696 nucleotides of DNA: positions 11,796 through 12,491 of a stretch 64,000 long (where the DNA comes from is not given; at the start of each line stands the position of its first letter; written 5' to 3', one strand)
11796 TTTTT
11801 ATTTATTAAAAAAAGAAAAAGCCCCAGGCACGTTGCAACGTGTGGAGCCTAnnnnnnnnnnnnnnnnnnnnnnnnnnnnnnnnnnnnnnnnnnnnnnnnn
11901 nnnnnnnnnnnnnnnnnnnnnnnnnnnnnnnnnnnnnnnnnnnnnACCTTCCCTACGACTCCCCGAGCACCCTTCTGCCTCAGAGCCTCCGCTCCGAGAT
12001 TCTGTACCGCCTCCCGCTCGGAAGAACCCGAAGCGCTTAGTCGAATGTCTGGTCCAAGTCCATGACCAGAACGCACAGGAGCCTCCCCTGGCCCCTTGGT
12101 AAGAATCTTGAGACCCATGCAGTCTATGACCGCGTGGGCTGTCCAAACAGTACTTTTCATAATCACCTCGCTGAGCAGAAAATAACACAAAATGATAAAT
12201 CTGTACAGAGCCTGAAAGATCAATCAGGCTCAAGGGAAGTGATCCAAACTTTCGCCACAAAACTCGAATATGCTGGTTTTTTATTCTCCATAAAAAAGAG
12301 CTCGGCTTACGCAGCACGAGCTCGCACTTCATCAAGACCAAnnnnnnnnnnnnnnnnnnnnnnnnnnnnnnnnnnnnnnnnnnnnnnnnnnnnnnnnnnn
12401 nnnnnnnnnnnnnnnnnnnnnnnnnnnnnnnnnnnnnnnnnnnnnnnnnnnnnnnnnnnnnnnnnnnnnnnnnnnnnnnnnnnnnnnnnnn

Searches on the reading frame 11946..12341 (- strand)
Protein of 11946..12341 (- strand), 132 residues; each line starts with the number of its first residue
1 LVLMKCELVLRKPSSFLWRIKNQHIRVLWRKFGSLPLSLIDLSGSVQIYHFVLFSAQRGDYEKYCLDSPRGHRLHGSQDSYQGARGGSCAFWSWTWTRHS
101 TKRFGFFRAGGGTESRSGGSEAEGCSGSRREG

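Call 12: search_protein_families(library=pfam, proteins=[window:11946-12341:-], max_evalue=1)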
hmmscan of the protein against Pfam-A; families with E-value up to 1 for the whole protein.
window:11946-12341:- (132 aa): 0 families

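Call 83: predict_structure(protein=window:11946-12341:-)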
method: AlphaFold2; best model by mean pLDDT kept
length: 132 residues; sequences in the alignment: 1
mean_pLDDT: 33.3   pTM: 0.22
mean pLDDT of the five models: 33.3, 31.8, 28.8, 28.3, 26.9
residues with pLDDT >= 90: 0; 70-90: 0; 50-70: 0; < 50: 132
segments of 3 or more residues with pLDDT < 50: 1-132
pLDDT, mean of each block of 10 residues (from residue 1): 30 29 29 36 36 38 33 34 34 34 34 34 32 36
secondary structure, 60 per line:
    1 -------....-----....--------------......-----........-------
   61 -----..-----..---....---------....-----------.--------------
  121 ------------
elements in order: E8-11 E17-20 E35-40 E46-53 H78-81 E91-94

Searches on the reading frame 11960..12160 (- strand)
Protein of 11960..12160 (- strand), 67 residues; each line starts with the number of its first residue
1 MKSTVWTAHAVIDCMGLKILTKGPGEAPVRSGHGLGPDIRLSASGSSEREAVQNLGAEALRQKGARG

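Call 37: find_homologous_proteins(query=A3, max_evalue=10)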
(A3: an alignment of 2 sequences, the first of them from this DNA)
Query A3 (2 sequences) (67 aa, profile of the alignment): 2 proteins with E <= 10 among 5 candidates.
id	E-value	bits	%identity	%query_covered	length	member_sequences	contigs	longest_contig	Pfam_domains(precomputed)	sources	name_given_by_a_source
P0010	5.7e-37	143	43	82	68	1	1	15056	-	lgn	-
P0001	3.6e-20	90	100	79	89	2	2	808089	-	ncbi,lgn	-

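Call 41: find_related_loci(query=A3, collection=viral_contigs, flank=5000)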
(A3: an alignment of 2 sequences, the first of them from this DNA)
Query A3 (67 aa) in viral_contigs; peptide patterns used: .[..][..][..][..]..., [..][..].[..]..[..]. (x = any residue, [..] = any of these).
48 stretches matched a pattern, but none encodes a relative of the query by tblastn (E <= 1e-3).

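Call 54: search_solved_structures(query=A3, max_evalue=10)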
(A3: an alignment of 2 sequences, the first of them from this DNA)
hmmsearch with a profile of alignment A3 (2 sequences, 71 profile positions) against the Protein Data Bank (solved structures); distinct sequences matched with E-value up to 10: 4.
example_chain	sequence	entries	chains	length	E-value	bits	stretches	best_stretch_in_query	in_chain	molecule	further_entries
4osk_A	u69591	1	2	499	0.005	20.1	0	31-62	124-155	Hax3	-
4hpz_A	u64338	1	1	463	0.015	18.6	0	30-58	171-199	dTale2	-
3ugm_A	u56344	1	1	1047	0.24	14.7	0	30-60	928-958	TAL effector AvrBs3/PthA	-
1wg8_A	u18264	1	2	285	2.5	11.5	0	36-60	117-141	predicted S-adenosylmethionine-dependent methyltransferase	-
